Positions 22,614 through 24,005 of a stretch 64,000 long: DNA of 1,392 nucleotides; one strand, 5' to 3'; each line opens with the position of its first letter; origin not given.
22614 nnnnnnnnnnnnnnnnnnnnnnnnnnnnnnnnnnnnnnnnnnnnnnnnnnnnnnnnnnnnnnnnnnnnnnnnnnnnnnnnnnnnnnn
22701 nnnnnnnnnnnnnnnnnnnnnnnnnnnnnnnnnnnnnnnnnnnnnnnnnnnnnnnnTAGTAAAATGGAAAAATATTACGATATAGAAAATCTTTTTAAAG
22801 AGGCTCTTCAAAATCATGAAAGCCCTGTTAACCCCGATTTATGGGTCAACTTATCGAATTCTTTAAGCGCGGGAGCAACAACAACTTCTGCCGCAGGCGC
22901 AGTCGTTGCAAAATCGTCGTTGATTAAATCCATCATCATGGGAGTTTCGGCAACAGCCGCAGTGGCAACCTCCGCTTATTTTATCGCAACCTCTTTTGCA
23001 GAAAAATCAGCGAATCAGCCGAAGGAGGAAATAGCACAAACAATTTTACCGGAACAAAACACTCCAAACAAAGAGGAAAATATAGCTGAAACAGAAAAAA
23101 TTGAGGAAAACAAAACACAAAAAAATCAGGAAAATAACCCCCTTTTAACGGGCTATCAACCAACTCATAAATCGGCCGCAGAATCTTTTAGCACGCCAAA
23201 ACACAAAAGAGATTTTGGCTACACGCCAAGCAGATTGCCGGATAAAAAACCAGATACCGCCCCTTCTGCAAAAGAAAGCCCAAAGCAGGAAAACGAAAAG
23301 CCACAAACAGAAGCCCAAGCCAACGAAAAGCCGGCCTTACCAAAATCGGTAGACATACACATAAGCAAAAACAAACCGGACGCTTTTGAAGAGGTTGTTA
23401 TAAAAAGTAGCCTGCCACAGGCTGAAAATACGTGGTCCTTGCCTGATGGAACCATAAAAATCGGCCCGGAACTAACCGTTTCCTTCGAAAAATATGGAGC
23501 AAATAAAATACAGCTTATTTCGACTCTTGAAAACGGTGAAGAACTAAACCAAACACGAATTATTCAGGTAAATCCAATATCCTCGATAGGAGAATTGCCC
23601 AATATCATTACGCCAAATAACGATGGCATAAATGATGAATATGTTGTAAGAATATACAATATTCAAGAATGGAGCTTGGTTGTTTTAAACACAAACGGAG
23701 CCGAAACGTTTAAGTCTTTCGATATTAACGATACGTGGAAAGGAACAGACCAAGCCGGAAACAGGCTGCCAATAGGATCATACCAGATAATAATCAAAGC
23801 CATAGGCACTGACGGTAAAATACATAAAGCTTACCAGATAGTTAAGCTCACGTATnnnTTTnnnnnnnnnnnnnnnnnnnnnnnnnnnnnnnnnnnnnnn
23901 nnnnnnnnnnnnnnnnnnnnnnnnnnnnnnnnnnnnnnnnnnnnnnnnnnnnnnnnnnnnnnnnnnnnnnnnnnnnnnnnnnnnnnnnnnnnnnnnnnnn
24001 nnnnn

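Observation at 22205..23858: ECF sigma factor paired with an anti-sigma-like protein whose extracytoplasmic domain is a CHU_C / T9SS type-B domain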

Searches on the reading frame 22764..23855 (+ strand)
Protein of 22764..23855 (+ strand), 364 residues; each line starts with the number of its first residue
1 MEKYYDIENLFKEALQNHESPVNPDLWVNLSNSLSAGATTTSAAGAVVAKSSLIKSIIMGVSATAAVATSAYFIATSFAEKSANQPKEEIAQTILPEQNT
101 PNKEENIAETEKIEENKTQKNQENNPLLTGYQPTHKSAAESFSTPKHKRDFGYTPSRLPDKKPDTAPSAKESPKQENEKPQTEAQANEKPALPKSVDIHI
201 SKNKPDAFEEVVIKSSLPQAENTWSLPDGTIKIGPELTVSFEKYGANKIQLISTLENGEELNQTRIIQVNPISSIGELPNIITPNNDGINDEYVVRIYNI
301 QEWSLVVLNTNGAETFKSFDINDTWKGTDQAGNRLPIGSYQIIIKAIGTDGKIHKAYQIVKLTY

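Call 3: search_protein_families(library=pfam, proteins=[window:22764-23855:+], max_evalue=1)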
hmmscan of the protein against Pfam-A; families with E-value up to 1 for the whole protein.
window:22764-23855:+ (364 aa): 4 families
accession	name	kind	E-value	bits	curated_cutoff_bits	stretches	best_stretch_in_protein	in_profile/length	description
PF13585.12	CHU_C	-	6.4e-13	49.1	27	1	277-357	2-83/86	CHU_C Type IX secretion signal domain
PF13860.13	FlgD_ig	-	0.0011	19.3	27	1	324-346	53-75/79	FlgD Ig-like domain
PF00801.26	PKD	-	0.007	16.8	23.5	1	216-266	26-78/80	PKD domain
PF18911.6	PKD_4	-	0.081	13.4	27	1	220-264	35-78/85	PKD domain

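Call 4: search_protein_families(library=ncbifam, proteins=[window:22764-23855:+], max_evalue=1)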
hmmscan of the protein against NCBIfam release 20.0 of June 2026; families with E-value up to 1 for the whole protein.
window:22764-23855:+ (364 aa): 7 families
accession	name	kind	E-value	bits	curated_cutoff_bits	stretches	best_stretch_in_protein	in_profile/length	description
TIGR04131.1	Bac_Flav_CTERM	domain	0.00028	21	35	1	278-341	3-66/85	T9SS type B sorting domain-containing protein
NF033512.1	T2SS_chap_CpaB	equivalog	0.0014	18.6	90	1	56-153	4-102/206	metalloprotease secretion chaperone CpaB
NF009453.0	PRK12813.1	equivalog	0.0078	15.8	264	1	323-353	150-180/223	flagellar basal body rod modification protein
NF005176.1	PRK06655.1-1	equivalog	0.031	14.2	230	1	324-352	127-154/197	flagellar hook assembly protein FlgD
NF009277.0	PRK12634.1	equivalog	0.073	13.1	333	1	320-355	148-183/221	flagellar basal body rod modification protein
NF047351.1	lipase_YSIRK_Sa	exception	0.68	8.1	650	1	61-188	13-143/704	YSIRK-targeted triacylglycerol lipase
NF005844.0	PRK07764.1-3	equivalog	0.97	8.1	964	0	38-189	373-497/841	DNA polymerase III subunit gamma and tau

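Call 5: find_homologous_proteins(query=window:22764-23855:+, max_evalue=0.001)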
Query window:22764-23855:+ (364 aa): 2 proteins with E <= 0.001 among 3438 candidates.
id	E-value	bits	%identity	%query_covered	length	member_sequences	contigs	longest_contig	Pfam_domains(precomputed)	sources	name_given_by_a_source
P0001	6.9e-234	793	100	100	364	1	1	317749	PF13585.13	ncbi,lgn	ncbi:MAG: gliding motility-associated C-terminal domain-containing protein [Flavobacteriales bacteri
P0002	1.9e-164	565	72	100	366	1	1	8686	PF13585.13,PF13860.13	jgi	jgi:hypothetical protein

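Call 8: find_encoding_contigs(protein=P0002, flank=6000, max_places=4)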
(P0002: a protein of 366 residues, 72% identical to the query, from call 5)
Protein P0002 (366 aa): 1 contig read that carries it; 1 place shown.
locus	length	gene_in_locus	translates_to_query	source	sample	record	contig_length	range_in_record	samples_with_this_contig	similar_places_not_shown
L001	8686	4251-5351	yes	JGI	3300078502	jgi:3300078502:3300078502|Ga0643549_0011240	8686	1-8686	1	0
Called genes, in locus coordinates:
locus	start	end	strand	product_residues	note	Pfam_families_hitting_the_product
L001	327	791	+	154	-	PF02502:LacAB_rpiB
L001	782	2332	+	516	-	PF02225:PA (faint), PF04389:Peptidase_M28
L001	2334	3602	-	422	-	PF08534:Redoxin, PF00578:AhpC-TSA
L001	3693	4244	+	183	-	PF07638:Sigma70_ECF (weak), PF04542:Sigma70_r2, PF08281:Sigma70_r4_2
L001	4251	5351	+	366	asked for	PF13585:CHU_C, PF13860:FlgD_ig (faint)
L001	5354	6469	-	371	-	PF00245:Alk_phosphatase, PF01676:Metalloenzyme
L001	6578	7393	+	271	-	PF05552:MS_channel_1st_1, PF21088:MS_channel_1st (weak), PF00924:MS_channel_2nd, PF21082:MS_channel_3rd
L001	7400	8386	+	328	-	PF11276:DUF3078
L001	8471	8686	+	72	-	?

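Call 14: search_protein_families(library=pfam, alignment_id=A2, max_evalue=0.001)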
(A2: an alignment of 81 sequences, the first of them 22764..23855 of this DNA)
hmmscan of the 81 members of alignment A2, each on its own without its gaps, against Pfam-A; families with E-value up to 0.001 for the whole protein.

A. member 1, window:22764-23855:+ (364 aa): 1 family
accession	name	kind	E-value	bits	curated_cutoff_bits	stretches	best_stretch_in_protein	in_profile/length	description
PF13585.12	CHU_C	-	6.4e-13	49.1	27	1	277-357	2-83/86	CHU_C Type IX secretion signal domain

B. families by the number of members that match (of 81 scanned): 5 families
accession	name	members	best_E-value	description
PF13568.12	OMP_b-brl_2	38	3e-10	Outer membrane protein beta-barrel domain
PF13505.12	OMP_b-brl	16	1.4e-08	Outer membrane protein beta-barrel domain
PF13585.12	CHU_C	4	2.3e-20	CHU_C Type IX secretion signal domain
PF03797.25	Autotransporter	1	4.6e-06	Autotransporter beta-domain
PF13860.13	FlgD_ig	1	1.6e-05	FlgD Ig-like domain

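Call 21: find_encoding_contigs(protein=P0001, flank=10000, max_places=3)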
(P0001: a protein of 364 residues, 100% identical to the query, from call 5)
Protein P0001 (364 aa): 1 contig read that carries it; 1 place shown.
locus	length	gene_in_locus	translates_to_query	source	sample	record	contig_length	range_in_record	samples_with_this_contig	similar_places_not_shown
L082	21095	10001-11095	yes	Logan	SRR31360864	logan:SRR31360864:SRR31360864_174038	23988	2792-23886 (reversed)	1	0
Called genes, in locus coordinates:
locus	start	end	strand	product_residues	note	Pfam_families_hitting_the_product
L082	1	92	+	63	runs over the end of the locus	?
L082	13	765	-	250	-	PF00072:Response_reg, PF04397:LytTR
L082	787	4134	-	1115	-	PF08447:PAS_3 (weak), PF13426:PAS_9, PF00989:PAS (weak), PF13426:PAS_9, PF00989:PAS (weak), PF08448:PAS_4, PF07568:HisKA_2, PF02518:HATPase_c, +4 more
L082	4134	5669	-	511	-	-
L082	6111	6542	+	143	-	PF02502:LacAB_rpiB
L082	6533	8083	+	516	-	PF04389:Peptidase_M28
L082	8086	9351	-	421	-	PF00578:AhpC-TSA, PF08534:Redoxin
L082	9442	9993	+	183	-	PF07638:Sigma70_ECF (weak), PF04542:Sigma70_r2, PF04545:Sigma70_r4 (faint), PF08281:Sigma70_r4_2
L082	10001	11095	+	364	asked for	PF13585:CHU_C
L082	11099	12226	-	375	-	PF00245:Alk_phosphatase, PF01676:Metalloenzyme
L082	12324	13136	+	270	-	PF05552:MS_channel_1st_1, PF00924:MS_channel_2nd, PF21082:MS_channel_3rd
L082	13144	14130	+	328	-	PF11276:DUF3078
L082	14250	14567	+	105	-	-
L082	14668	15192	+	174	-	PF13689:DUF4154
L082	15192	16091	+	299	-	PF14559:TPR_19 (faint), PF13414:TPR_11 (weak)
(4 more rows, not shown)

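Call 27: search_protein_representatives(alignment_id=A1)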
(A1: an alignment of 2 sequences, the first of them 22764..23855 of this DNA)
Query: 2 sequences, 366 profile positions. Proteins with E-value up to 0.001 (for the whole library): 5954; up to 1e-10: 797; up to 1e-30: 7. The best 150 are listed.
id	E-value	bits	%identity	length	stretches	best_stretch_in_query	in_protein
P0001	4.0e-232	786.2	-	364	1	1-366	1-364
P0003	1.1e-88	314.3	-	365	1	1-366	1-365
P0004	8.0e-41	156.8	-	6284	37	254-292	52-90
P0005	3.1e-33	131.8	-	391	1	5-365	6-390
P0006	2.1e-32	129.1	-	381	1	5-357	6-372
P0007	3.4e-32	128.4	-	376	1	4-353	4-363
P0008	4.7e-32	127.9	-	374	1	1-365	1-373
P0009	4.6e-30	121.3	-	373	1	2-358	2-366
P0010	5.8e-30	121.0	-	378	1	4-354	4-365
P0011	7.2e-30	120.7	-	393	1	5-357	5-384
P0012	1.1e-29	120.1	-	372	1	5-356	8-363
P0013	3.1e-29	118.6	-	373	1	1-363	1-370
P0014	3.8e-29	118.3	-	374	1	5-357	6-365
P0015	4.5e-29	118.1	-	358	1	6-362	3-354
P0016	6.3e-29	117.6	-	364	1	1-361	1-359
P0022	3.8e-27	111.7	-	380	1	5-358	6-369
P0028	1.7e-26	109.6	-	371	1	5-364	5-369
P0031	1.1e-25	107.0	-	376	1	4-357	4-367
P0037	1.8e-25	106.2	-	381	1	5-358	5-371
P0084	2.7e-23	99.1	-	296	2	262-360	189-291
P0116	1.7e-21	93.1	-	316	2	6-188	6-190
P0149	3.6e-20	88.8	-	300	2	281-364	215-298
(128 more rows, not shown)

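Call 31: search_protein_families(library=ncbifam, proteins=[P0005, P0010, P0016, P0022, P0031, P0037, P0084], max_evalue=0.01)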
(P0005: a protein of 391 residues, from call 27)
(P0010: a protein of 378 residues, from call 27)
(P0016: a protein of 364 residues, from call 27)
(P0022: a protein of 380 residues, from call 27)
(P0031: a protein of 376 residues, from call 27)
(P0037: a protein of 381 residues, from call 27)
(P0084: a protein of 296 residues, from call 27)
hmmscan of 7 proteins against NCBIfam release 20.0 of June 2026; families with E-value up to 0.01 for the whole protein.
P0005 (391 aa): 5 families
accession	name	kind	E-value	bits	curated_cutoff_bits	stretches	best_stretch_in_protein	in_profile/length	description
TIGR04131.1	Bac_Flav_CTERM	domain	1.7e-10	40.9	35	1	304-390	2-84/85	T9SS type B sorting domain-containing protein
TIGR00864.1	PCC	subfamily_domain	4.4e-05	20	1861.4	1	202-287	1377-1466/2700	polycystin cation channel protein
NF058578.1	CPR_pilus_PamR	equivalog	0.00077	18.4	300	1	261-287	203-229/297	pilus system RbmA-like protein PamR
NF007270.0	PRK09723.1-4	equivalog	0.0055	15.7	408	1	34-95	313-367/422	putative fimbrial-like adhesin protein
TIGR01708.2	typeII_sec_gspH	equivalog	0.0078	16.2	80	1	165-248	72-156/169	type II secretion system minor pseudopilin GspH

P0010 (378 aa): 6 families
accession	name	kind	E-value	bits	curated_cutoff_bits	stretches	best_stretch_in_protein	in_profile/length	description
TIGR04131.1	Bac_Flav_CTERM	domain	8e-09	35.5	35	1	291-360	3-72/85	T9SS type B sorting domain-containing protein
NF053608.1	Lsa66_OmpA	equivalog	2.2e-07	29.7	700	1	214-309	293-384/581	fibronectin-binding adhesin Lsa66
TIGR00864.1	PCC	subfamily_domain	2.1e-06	24.4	1861.4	1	223-274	1414-1464/2700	polycystin cation channel protein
NF005176.1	PRK06655.1-1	equivalog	0.0017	18.3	230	1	312-364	95-154/197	flagellar hook assembly protein FlgD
TIGR03769.1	P_ac_wall_RPT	domain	0.0022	18.5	30.9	0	254-271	8-25/41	TIGR03769 domain-containing protein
NF058578.1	CPR_pilus_PamR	equivalog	0.0059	15.5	300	1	236-271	183-226/297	pilus system RbmA-like protein PamR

P0016 (364 aa): 2 families
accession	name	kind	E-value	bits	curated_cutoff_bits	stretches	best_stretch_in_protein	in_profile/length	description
TIGR04131.1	Bac_Flav_CTERM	domain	6.5e-13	48.6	35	1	278-363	3-84/85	T9SS type B sorting domain-containing protein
NF009453.0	PRK12813.1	equivalog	0.00053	19.6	264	1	317-354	144-181/223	flagellar basal body rod modification protein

P0022 (380 aa): 4 families
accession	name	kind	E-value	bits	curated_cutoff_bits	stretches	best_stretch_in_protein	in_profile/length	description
TIGR04131.1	Bac_Flav_CTERM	domain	5.8e-10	39.2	35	1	291-367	3-77/85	T9SS type B sorting domain-containing protein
NF053608.1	Lsa66_OmpA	equivalog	0.0008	17.9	700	0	255-308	329-383/581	fibronectin-binding adhesin Lsa66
NF005176.1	PRK06655.1-1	equivalog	0.0049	16.8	230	1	338-368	128-157/197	flagellar hook assembly protein FlgD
TIGR00864.1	PCC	subfamily_domain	0.0078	12.6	1861.4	1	231-269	1088-1464/2700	polycystin cation channel protein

P0031 (376 aa): 4 families
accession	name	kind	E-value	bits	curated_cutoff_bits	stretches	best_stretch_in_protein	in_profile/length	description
TIGR04131.1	Bac_Flav_CTERM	domain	2.4e-11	43.6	35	1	288-358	2-71/85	T9SS type B sorting domain-containing protein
NF053608.1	Lsa66_OmpA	equivalog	0.00028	19.4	700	1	256-360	114-230/581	fibronectin-binding adhesin Lsa66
NF005176.1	PRK06655.1-1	equivalog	0.00087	19.3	230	1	303-361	87-152/197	flagellar hook assembly protein FlgD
TIGR04183.1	Por_Secre_tail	domain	0.0038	17.2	23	0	295-364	3-66/72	T9SS type A sorting domain-containing protein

P0037 (381 aa): 2 families
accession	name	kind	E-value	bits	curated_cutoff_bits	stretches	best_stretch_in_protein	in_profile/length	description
TIGR04131.1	Bac_Flav_CTERM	domain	1.3e-09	38.1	35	1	292-379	2-85/85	T9SS type B sorting domain-containing protein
TIGR00864.1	PCC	subfamily_domain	0.00085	15.8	1861.4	1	236-285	190-248/2700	polycystin cation channel protein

P0084 (296 aa): 5 families
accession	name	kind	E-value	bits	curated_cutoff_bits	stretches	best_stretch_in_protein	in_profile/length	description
TIGR04131.1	Bac_Flav_CTERM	domain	4.1e-11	42.9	35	1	210-283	2-75/85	T9SS type B sorting domain-containing protein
TIGR04526.1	predic_Ig_block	subfamily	0.00082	18.4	150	1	53-205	10-153/693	putative immunoglobulin-blocking virulence protein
NF009277.0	PRK12634.1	equivalog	0.002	18.3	333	0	241-287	129-182/221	flagellar basal body rod modification protein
NF053608.1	Lsa66_OmpA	equivalog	0.0031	16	700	0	254-296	203-246/581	fibronectin-binding adhesin Lsa66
NF009453.0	PRK12813.1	equivalog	0.0051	16.4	264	0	237-279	127-173/223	flagellar basal body rod modification protein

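Call 33: find_homologous_proteins(query=A3, max_evalue=1e-10)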
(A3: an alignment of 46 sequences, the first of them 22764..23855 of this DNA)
Query A3 (46 sequences) (364 aa, profile of the alignment): 16 proteins with E <= 1e-10 among 8000 candidates.
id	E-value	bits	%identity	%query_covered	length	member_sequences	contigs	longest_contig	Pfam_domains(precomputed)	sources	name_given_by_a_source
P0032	1.7e-99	352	28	98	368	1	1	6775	PF00801.27,PF13585.13,PF13860.13,PF18911.7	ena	-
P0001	3.3e-97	344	100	100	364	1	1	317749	PF13585.13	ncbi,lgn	ncbi:MAG: gliding motility-associated C-terminal domain-containing protein [Flavobacteriales bacteri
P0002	2.7e-91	325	72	100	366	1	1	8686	PF13585.13,PF13860.13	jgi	jgi:hypothetical protein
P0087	1.1e-84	303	28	98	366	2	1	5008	PF00801.27,PF13585.13,PF18911.7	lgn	-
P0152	2.1e-84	302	25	100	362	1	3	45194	PF00801.27,PF13585.13,PF18911.7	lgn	-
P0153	4.2e-84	301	26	38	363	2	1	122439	PF00801.27,PF13585.13,PF18911.7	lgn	-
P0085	1.4e-83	299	27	96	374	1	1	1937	PF00801.27,PF13585.13,PF18911.7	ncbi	-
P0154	1.3e-79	286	26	99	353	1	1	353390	PF00801.27,PF13585.13,PF18911.7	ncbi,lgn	ncbi:MAG: gliding motility-associated C-terminal domain-containing protein [Crocinitomicaceae bacter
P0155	1.1e-70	257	25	98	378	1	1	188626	PF00801.27,PF13585.13,PF13860.13,PF18911.7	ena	-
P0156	5.1e-22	97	39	19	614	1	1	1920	PF00801.27,PF13585.13,PF18911.7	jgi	jgi:gliding motility-associated-like protein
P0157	1.2e-20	92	27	45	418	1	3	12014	PF13585.13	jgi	jgi:gliding motility-associated-like protein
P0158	2.7e-13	68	34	13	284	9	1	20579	PF13585.13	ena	-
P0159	7.8e-13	66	31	26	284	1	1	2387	PF13585.13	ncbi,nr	ncbi:MAG TPA: gliding motility-associated C-terminal domain-containing protein, partial [Bacteroidia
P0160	9.2e-12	63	38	21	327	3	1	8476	PF13585.13,PF17963.8,PF17892.8,PF17803.8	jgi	-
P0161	1.6e-11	62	35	18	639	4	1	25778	PF22352.3,PF13585.13,PF18911.7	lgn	-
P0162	5.4e-11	60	26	27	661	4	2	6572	PF13573.13,PF13585.13,PF25354.2,PF02368.25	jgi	jgi:gliding motility-associated-like protein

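Call 34: find_encoding_contigs(protein=P0154, flank=5000, max_places=1)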
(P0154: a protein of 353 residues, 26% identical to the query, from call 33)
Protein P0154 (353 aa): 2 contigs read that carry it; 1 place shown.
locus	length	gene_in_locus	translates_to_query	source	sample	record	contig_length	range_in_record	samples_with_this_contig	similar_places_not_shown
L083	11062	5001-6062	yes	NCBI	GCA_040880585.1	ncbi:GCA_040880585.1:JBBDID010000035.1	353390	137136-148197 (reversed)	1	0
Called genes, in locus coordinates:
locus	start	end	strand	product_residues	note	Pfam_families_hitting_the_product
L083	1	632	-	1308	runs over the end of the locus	PF08447:PAS_3, PF00989:PAS (weak), PF13188:PAS_8 (weak), PF13426:PAS_9, PF00989:PAS (weak), PF13426:PAS_9, PF07568:HisKA_2, PF02518:HATPase_c, +4 more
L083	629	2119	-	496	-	PF07661:MORN_2 (faint)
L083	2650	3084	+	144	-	PF02502:LacAB_rpiB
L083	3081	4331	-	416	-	PF00578:AhpC-TSA, PF08534:Redoxin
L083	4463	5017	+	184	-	PF07638:Sigma70_ECF (weak), PF04542:Sigma70_r2, PF08281:Sigma70_r4_2, PF04545:Sigma70_r4 (weak)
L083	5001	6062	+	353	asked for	PF18911:PKD_4, PF00801:PKD, PF13585:CHU_C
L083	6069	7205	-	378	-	PF09587:PGA_cap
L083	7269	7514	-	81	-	-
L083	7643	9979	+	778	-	PF13287:Fn3_assoc, PF13290:CHB_HEX_C_1, PF08757:CotH, PF00932:LTD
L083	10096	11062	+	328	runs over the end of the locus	PF18962:Por_Secre_tail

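Call 35: find_encoding_contigs(protein=P0155, flank=5000, max_places=1)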
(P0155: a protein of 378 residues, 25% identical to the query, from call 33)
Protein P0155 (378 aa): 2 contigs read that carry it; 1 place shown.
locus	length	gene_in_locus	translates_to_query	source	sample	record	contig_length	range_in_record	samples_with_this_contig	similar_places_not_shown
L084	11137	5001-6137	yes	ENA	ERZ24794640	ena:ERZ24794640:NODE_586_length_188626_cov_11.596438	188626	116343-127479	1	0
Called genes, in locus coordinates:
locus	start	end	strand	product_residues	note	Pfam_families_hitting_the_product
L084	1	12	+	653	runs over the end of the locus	PF22614:Slo-like_RCK, PF06241:Castor_Poll_mid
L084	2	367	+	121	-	-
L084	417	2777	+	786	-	PF13620:CarboxypepD_reg, PF13715:CarbopepD_reg_2, PF07715:Plug, PF00593:TonB_dep_Rec_b-barrel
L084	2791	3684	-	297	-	PF00756:Esterase (faint), PF02230:Abhydrolase_2 (weak), PF10503:Esterase_PHB, PF12146:Hydrolase_4 (faint), PF00326:Peptidase_S9 (weak)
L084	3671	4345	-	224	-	PF00590:TP_methylase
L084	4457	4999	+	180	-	PF07638:Sigma70_ECF (weak), PF04542:Sigma70_r2, PF04545:Sigma70_r4 (faint), PF08281:Sigma70_r4_2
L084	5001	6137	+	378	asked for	PF13860:FlgD_ig (faint), PF00801:PKD, PF18911:PKD_4, PF13585:CHU_C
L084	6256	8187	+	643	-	PF13292:DXP_synthase_N, PF02779:Transket_pyr, PF02780:Transketolase_C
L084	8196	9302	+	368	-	PF00793:DAHP_synth_1, PF01817:CM_2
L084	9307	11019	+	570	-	PF01368:DHH, PF02272:DHHA1, PF17768:RecJ_OB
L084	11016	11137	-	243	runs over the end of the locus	PF00005:ABC_tran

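Call 36: find_encoding_contigs(protein=P0153, flank=5000, max_places=1)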
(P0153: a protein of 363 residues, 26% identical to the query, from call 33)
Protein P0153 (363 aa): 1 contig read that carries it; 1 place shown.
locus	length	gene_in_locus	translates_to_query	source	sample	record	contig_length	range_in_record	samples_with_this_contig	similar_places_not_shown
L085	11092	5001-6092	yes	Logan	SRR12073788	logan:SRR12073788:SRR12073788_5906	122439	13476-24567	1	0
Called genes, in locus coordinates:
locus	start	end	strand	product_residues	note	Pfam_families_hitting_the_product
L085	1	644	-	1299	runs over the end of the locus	PF08447:PAS_3, PF00989:PAS (weak), PF13426:PAS_9, PF00989:PAS, PF08448:PAS_4 (weak), PF13426:PAS_9, PF07568:HisKA_2, PF02518:HATPase_c, +2 more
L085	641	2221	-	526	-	PF07661:MORN_2 (weak)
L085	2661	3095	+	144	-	PF02502:LacAB_rpiB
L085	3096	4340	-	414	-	PF00578:AhpC-TSA, PF08534:Redoxin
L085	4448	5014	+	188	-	PF07638:Sigma70_ECF (weak), PF04542:Sigma70_r2, PF08281:Sigma70_r4_2, PF04545:Sigma70_r4 (weak)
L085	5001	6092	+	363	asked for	PF18911:PKD_4, PF00801:PKD, PF13585:CHU_C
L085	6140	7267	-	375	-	PF09587:PGA_cap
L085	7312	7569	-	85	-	-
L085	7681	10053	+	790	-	PF13290:CHB_HEX_C_1, PF13287:Fn3_assoc, PF08757:CotH, PF00932:LTD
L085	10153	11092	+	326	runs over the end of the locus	PF18962:Por_Secre_tail (weak)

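Call 37: find_encoding_contigs(protein=P0152, flank=5000, max_places=1)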
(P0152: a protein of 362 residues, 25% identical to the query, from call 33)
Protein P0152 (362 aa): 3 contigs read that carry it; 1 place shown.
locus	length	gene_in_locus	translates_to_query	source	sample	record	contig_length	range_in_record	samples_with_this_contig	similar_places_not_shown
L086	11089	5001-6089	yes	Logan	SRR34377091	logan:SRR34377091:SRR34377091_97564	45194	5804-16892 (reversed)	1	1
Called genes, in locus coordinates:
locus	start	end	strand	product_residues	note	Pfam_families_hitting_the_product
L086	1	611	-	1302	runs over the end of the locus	PF08447:PAS_3, PF13188:PAS_8 (weak), PF13426:PAS_9, PF00989:PAS (weak), PF13426:PAS_9, PF07568:HisKA_2, PF02518:HATPase_c, PF13581:HATPase_c_2, +3 more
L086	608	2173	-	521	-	PF07661:MORN_2 (faint)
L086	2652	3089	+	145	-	PF02502:LacAB_rpiB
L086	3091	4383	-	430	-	PF00578:AhpC-TSA, PF08534:Redoxin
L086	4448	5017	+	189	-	PF07638:Sigma70_ECF (faint), PF04542:Sigma70_r2, PF04545:Sigma70_r4 (faint), PF08281:Sigma70_r4_2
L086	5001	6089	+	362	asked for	PF18911:PKD_4, PF00801:PKD (weak), PF13585:CHU_C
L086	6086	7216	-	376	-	PF09587:PGA_cap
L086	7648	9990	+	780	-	PF13287:Fn3_assoc, PF13290:CHB_HEX_C_1, PF08757:CotH, PF00932:LTD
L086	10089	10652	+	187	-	PF04011:LemA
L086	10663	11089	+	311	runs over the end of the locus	PF05569:Peptidase_M56 (faint), PF01435:Peptidase_M48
